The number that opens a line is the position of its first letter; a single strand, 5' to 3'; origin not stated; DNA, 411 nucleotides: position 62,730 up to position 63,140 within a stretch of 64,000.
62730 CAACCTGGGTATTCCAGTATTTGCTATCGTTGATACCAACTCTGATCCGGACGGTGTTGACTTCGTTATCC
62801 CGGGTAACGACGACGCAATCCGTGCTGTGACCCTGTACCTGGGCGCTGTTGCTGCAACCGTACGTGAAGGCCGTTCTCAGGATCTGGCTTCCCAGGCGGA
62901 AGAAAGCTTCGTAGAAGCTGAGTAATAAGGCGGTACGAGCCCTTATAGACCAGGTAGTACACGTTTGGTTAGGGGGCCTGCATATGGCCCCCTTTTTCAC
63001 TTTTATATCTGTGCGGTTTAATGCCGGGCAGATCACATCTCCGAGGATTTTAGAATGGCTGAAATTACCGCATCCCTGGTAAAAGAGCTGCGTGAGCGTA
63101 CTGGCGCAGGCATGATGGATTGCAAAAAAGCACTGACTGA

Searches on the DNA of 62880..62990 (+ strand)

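Call 65: search_dna_similar(query=window:62880-62990:+, collection=ecoli_genomes, mode=near, max_rows=5)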
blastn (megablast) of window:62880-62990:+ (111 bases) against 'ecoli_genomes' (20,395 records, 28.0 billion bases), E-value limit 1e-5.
Records with a match: 5424; places in all: 5425; records where one place covers at least 80% of the query: 5411.
Genomes with a match: 5424 of 5426; with a place that covers at least 80% of the query: 5411. Places per genome that has any: lowest 1, median 1, highest 2. On chromosomes: 5422 places; on plasmids: 3.
Best place of each record, by identity: >=99% 2727; 95-99% 2691; 90-95% 6.
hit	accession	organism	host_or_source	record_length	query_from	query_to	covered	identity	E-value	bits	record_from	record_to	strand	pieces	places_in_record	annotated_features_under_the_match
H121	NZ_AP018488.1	Escherichia coli O157:H7 strain PV15-279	Homo sapiens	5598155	1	111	100%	97.4%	1e-18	197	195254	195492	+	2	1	rpsB: 30S ribosomal protein S2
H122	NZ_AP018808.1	Escherichia coli strain E2865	Bos taurus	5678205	1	111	100%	97.4%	1e-18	197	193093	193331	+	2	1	rpsB: 30S ribosomal protein S2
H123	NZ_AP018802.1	Escherichia coli strain E2863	Bos taurus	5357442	1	111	100%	97.4%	1e-18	197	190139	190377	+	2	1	rpsB: 30S ribosomal protein S2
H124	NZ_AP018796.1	Escherichia coli strain E2855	Bos taurus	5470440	1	111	100%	97.4%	1e-18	197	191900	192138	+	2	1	rpsB: 30S ribosomal protein S2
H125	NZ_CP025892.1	Escherichia coli strain 503025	Homo sapiens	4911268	1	111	100%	97.4%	1e-18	197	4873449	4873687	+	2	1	rpsB: 30S ribosomal protein S2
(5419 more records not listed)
